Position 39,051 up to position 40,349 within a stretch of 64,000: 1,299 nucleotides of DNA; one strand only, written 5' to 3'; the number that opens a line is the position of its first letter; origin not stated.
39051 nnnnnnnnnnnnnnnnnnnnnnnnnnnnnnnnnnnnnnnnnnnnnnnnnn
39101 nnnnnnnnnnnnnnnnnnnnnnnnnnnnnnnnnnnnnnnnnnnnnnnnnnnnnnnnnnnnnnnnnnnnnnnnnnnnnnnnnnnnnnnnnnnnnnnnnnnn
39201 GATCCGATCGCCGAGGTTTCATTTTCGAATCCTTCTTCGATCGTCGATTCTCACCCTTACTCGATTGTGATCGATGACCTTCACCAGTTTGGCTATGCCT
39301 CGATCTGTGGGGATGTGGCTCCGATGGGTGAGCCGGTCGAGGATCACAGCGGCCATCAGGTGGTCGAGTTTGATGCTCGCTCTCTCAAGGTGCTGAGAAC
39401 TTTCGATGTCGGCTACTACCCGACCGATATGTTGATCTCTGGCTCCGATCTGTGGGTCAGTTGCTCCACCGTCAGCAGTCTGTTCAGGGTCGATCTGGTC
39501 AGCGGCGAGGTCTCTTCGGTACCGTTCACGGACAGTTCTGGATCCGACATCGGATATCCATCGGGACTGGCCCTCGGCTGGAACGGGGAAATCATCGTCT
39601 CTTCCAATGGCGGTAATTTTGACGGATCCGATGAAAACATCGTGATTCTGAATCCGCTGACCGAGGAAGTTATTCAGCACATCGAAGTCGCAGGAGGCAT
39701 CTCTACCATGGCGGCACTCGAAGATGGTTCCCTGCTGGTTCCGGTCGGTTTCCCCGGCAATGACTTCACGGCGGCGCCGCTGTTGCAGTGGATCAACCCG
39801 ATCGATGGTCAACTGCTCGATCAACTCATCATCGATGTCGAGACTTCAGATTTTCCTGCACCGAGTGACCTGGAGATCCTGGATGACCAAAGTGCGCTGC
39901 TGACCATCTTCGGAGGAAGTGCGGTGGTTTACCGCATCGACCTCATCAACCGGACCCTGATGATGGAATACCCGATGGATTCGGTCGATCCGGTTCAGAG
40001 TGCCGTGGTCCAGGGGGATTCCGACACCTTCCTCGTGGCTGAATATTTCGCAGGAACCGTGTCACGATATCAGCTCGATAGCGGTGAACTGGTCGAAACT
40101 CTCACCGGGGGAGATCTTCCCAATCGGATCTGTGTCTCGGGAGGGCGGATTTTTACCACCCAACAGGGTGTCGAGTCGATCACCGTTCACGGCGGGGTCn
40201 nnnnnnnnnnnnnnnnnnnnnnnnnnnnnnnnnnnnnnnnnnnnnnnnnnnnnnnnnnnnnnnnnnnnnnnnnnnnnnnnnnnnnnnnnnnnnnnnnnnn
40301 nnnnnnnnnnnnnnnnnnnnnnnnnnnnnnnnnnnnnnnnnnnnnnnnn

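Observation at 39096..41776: Two paralogous beta-propeller proteins with dockerin-like C-termini apparently under B12-riboswitch control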

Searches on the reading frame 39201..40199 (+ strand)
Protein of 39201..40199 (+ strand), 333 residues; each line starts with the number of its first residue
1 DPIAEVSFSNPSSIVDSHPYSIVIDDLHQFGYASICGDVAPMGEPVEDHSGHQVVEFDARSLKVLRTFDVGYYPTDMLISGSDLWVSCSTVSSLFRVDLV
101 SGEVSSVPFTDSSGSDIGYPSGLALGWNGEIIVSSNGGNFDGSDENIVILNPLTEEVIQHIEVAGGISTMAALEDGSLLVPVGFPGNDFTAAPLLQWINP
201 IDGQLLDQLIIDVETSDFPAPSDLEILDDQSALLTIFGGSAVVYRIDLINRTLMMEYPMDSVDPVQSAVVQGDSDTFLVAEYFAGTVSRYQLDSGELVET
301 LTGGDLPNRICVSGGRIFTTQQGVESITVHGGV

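Call 51: search_protein_representatives(alignment_id=A3)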
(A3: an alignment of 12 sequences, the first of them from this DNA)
Query: 12 sequences, 333 profile positions. Proteins with E-value up to 0.001 (for the whole library): 8262; up to 1e-10: 675; up to 1e-30: 20. The best 150 are listed.
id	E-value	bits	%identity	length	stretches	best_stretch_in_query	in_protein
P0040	1.7e-151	520.3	-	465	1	2-332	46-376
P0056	9.0e-130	448.9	-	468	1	3-332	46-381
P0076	2.9e-128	444.0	-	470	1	4-332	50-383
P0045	2.0e-126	437.9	-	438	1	4-332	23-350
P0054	3.6e-123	427.2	-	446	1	4-331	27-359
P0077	8.6e-104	363.5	-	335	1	2-255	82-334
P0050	8.4e-95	334.0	-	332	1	2-206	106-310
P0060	4.0e-73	262.7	-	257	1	9-204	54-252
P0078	1.2e-53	198.7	-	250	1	170-331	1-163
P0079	2.1e-45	171.6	-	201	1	3-133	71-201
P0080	1.9e-41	158.6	-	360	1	11-331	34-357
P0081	3.8e-39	151.0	-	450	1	15-331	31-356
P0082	1.8e-38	148.8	-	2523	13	220-324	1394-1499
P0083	8.0e-37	143.4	-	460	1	19-328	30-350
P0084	1.0e-36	143.0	-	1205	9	48-113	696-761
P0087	2.2e-31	125.5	-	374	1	12-332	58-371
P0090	1.8e-30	122.5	-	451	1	51-328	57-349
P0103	1.4e-26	109.7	-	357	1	14-331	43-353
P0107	1.1e-25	106.8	-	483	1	14-331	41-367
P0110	2.2e-25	105.7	-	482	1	4-331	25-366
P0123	3.7e-22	95.2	-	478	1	12-326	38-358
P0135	8.1e-21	90.8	-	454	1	42-332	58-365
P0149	2.5e-19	85.9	-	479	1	14-330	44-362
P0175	6.2e-18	81.3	-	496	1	16-331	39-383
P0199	5.0e-17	78.3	-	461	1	17-331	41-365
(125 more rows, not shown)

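Call 53: find_encoding_contigs(protein=P0081, flank=5000, max_places=3)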
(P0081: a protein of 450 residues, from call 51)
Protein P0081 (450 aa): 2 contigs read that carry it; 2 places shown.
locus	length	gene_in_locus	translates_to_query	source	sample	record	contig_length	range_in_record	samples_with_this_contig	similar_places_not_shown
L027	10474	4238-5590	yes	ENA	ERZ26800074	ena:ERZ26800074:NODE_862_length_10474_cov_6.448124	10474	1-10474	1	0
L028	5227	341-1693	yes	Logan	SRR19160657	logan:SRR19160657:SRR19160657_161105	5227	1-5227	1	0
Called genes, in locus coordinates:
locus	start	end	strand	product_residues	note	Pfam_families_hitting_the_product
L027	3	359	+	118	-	?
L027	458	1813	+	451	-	PF03448:MgtE_N, PF00571:CBS, PF01769:MgtE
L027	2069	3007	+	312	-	PF00140:Sigma70_r1_2, PF04542:Sigma70_r2, PF04539:Sigma70_r3 (weak), PF04545:Sigma70_r4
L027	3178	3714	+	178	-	PF00156:Pribosyltran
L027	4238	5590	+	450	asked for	PF22494:choice_anch_I (faint), PF10282:Lactonase (faint), PF25174:Beta-prop_THOC3 (faint)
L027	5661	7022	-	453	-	PF13513:HEAT_EZ (faint), PF02985:HEAT (faint), PF13646:HEAT_2, PF03130:HEAT_PBS (faint)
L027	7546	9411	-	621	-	PF00239:Resolvase, PF07508:Recombinase, PF13408:Zn_ribbon_recom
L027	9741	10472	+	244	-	?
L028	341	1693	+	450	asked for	PF22494:choice_anch_I (faint), PF10282:Lactonase (faint), PF25174:Beta-prop_THOC3 (faint)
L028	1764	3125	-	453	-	PF13513:HEAT_EZ (faint), PF02985:HEAT (faint), PF13646:HEAT_2, PF03130:HEAT_PBS (faint)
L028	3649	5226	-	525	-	?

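Call 54: find_encoding_contigs(protein=P0083, flank=4000, max_places=2)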
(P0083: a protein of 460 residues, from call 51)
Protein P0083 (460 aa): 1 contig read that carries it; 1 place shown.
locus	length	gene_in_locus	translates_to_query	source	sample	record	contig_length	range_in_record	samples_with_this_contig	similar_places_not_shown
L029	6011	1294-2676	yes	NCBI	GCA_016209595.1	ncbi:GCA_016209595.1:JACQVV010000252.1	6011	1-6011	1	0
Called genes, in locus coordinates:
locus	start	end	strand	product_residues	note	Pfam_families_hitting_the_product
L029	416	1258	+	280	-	PF02985:HEAT (faint), PF13646:HEAT_2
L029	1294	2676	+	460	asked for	PF10282:Lactonase (faint), PF21783:YNCE (faint), PF25174:Beta-prop_THOC3 (faint), PF22888:FIMAH (weak)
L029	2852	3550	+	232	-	-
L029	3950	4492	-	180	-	PF00156:Pribosyltran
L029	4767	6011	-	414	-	PF01565:FAD_binding_4, PF02913:FAD-oxidase_C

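Call 55: find_encoding_contigs(protein=P0090, flank=4000, max_places=2)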
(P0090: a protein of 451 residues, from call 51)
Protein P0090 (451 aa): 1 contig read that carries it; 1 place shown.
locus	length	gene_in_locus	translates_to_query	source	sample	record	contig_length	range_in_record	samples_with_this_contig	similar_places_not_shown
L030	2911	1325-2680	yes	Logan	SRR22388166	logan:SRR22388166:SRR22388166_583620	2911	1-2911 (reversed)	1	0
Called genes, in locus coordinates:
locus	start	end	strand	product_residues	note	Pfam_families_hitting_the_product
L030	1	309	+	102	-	?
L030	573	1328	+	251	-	PF13646:HEAT_2 (weak)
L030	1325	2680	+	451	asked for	PF21783:YNCE (faint), PF25174:Beta-prop_THOC3 (faint), PF22494:choice_anch_I (faint), PF02239:Cytochrom_D1 (faint)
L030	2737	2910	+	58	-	?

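Call 56: find_encoding_contigs(protein=P0080, flank=4000, max_places=2)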
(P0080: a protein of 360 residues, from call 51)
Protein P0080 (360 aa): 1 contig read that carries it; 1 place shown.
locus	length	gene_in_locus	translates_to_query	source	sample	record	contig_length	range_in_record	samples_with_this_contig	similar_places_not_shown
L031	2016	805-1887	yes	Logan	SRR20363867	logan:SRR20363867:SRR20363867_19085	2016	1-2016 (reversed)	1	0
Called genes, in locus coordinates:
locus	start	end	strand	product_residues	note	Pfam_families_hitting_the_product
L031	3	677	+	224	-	?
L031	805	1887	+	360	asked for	PF22494:choice_anch_I (faint), PF02239:Cytochrom_D1 (weak), PF25174:Beta-prop_THOC3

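Call 57: find_encoding_contigs(protein=P0107, flank=4000, max_places=2)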
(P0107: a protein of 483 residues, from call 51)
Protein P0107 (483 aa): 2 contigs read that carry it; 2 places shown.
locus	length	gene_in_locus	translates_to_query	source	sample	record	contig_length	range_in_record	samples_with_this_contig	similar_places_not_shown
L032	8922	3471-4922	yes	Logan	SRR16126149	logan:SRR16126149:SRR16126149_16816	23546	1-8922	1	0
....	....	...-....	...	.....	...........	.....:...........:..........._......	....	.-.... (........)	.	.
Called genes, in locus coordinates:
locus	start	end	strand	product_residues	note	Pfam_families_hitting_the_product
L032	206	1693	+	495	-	-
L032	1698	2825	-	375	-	PF01497:Peripla_BP_2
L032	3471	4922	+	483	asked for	-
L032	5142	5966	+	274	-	PF00797:Acetyltransf_2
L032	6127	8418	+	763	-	-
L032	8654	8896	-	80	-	-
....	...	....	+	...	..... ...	-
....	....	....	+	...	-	?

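Call 59: list_cluster_members(proteins=[P0081, P0083, P0090, P0107, P0110, P0123, P0135, P0175, P0087, P0103])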
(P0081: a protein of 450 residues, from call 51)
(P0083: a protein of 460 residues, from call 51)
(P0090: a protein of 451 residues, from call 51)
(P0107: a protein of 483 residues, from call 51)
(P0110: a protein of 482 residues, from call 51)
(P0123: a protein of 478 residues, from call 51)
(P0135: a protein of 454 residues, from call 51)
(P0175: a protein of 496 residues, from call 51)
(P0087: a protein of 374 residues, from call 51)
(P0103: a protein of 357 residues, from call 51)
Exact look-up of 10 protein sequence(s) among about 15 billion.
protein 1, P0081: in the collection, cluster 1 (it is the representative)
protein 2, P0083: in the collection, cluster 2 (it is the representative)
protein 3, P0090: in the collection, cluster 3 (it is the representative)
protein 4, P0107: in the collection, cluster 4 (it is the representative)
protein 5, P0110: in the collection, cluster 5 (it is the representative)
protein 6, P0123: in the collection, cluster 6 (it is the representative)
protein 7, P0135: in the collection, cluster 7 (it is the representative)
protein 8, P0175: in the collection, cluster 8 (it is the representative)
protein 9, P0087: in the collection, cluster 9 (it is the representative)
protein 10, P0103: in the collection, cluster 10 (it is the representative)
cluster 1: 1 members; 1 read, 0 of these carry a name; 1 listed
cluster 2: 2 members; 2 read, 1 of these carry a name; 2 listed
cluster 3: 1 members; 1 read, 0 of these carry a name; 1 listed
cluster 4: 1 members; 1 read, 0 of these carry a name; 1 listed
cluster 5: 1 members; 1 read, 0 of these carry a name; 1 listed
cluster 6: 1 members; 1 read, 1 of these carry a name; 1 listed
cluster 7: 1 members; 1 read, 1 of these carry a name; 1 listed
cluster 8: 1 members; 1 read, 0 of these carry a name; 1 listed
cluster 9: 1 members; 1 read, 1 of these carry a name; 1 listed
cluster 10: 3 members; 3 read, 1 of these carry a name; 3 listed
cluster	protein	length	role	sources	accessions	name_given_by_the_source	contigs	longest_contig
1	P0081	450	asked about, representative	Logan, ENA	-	-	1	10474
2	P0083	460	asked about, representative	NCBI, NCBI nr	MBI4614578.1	MAG: YncE family protein [Planctomycetes bacterium] | YncE family protein [Planctomycetota bacterium]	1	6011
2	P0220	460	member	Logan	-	-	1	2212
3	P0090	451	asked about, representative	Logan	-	-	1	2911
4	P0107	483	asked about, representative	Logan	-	-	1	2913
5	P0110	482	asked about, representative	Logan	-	-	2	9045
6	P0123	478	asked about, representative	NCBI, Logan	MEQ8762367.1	MAG: hypothetical protein RL885_00470 [Planctomycetota bacterium]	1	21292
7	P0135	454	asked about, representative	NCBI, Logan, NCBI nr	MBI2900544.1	MAG: YncE family protein [Planctomycetes bacterium] | YncE family protein [Planctomycetota bacterium]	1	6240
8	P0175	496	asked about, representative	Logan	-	-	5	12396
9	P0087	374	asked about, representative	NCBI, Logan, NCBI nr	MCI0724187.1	MAG: hypothetical protein L0338_35285 [Acidobacteria bacterium] | hypothetical protein [Acidobacteriota bacterium]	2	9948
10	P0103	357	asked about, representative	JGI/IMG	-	YVTN family beta-propeller protein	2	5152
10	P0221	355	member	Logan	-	-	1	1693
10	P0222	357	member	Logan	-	-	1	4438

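Call 61: find_encoding_contigs(protein=P0123, flank=6000, max_places=1)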
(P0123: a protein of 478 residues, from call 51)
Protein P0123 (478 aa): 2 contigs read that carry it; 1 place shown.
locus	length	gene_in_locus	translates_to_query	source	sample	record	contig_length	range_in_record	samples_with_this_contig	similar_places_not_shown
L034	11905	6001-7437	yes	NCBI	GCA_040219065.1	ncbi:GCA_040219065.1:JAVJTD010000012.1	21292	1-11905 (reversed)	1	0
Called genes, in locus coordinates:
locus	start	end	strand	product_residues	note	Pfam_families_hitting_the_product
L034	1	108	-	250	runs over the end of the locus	PF03544:TonB_C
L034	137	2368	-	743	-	PF07715:Plug, PF00593:TonB_dep_Rec_b-barrel, PF14905:OMP_b-brl_3 (weak)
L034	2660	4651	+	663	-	PF02129:Peptidase_S15, PF08530:PepX_C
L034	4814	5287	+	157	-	PF00210:Ferritin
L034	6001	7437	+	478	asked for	-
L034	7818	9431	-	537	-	-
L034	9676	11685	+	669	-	PF00694:Aconitase_C, PF00330:Aconitase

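Call 62: find_encoding_contigs(protein=P0175, flank=6000, max_places=1)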
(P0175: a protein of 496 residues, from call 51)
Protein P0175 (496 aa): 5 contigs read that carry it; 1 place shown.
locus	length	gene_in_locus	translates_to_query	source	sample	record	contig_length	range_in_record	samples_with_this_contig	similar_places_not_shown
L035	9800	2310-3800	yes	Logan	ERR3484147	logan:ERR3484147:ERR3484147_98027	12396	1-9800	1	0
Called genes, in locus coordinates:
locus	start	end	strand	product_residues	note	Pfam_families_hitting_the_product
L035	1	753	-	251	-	?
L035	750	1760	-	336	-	PF01479:S4, PF00849:PseudoU_synth_2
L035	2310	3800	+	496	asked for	-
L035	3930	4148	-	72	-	-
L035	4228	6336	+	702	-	PF03781:FGE-sulfatase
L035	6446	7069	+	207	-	PF18826:bVLRF1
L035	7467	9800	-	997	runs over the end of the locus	-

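Call 63: find_encoding_contigs(protein=P0110, flank=6000, max_places=1)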
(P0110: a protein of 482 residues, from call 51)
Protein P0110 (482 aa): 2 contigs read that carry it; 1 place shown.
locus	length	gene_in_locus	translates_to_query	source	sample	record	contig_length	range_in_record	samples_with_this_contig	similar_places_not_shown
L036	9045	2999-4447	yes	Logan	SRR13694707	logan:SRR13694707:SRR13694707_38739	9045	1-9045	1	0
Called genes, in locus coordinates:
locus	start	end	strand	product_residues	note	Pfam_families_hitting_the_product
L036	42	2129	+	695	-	PF00122:E1-E2_ATPase, PF00702:Hydrolase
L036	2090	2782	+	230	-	PF13386:DsbD_2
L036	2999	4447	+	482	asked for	-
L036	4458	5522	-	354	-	PF00180:Iso_dh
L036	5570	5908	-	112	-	-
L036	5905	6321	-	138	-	PF20393:Pro_CA_2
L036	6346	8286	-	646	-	PF00694:Aconitase_C, PF00330:Aconitase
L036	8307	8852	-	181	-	PF00160:Pro_isomerase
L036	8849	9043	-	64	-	?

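Call 64: find_encoding_contigs(protein=P0135, flank=6000, max_places=1)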
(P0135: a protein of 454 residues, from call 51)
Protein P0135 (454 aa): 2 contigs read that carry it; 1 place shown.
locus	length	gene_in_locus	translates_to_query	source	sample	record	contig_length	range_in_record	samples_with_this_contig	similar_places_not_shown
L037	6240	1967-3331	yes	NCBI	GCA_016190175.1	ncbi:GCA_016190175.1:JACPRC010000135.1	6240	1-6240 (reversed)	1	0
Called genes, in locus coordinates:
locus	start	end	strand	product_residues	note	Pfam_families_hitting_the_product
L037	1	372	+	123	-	PF01471:PG_binding_1 (weak)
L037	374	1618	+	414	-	-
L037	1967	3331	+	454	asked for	PF25174:Beta-prop_THOC3 (faint), PF22494:choice_anch_I (faint)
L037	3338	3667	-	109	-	-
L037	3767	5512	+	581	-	PF13243:SQHop_cyclase_C (faint)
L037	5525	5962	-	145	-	-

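Call 65: find_encoding_contigs(protein=P0087, flank=6000, max_places=1)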
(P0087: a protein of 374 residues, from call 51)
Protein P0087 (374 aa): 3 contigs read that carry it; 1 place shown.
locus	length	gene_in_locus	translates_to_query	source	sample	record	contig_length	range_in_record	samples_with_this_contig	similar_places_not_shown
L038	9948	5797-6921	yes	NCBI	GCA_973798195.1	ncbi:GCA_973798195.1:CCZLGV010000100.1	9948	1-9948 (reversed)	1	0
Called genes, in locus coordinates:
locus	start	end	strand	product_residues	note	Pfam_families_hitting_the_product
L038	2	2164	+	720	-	?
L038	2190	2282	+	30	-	-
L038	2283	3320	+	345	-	-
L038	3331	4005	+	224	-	-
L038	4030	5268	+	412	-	PF14684:Tricorn_C1 (weak), PF17820:PDZ_6 (weak), PF03572:Peptidase_S41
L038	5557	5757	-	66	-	-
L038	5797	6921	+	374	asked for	PF02239:Cytochrom_D1 (faint), PF22494:choice_anch_I (faint), PF10282:Lactonase (faint), PF21783:YNCE (weak), PF25174:Beta-prop_THOC3 (faint)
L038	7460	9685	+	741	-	PF13620:CarboxypepD_reg, PF17210:SdrD_B (weak), PF07715:Plug, PF00593:TonB_dep_Rec_b-barrel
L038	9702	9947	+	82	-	?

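Call 75: find_related_loci(query=A6, collection=metagenome_contigs, flank=5000)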
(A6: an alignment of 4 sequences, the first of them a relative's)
Query A6 (374 aa) in metagenome_contigs; peptide patterns used: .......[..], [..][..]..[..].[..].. (x = any residue, [..] = any of these).
185 stretches matched a pattern; 27 encode a relative of the query (tblastn E <= 1e-3); 27 distinct loci.
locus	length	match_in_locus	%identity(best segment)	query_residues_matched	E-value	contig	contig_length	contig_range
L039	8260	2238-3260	67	25-362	9e-138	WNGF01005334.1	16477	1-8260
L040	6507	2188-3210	67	25-362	6e-138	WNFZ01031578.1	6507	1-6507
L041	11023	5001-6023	67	25-362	9e-138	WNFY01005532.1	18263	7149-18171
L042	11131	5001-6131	56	1-374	1e-114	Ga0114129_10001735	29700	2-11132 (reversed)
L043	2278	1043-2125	55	19-371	1e-116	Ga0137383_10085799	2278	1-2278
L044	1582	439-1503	53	21-371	2e-119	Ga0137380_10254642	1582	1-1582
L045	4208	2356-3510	54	1-372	1e-111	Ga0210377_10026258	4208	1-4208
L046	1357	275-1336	55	27-372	1e-119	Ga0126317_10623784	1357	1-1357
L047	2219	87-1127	57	35-372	4e-116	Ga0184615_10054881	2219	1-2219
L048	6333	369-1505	53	1-372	4e-110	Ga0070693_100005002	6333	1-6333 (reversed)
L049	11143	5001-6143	54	1-372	4e-108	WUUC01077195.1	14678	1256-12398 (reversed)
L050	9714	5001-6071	55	23-371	2e-106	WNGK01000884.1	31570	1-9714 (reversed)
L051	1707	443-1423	56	53-374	1e-110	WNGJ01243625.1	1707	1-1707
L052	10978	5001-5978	58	52-372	8e-103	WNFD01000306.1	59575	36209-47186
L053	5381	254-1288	54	34-374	9e-100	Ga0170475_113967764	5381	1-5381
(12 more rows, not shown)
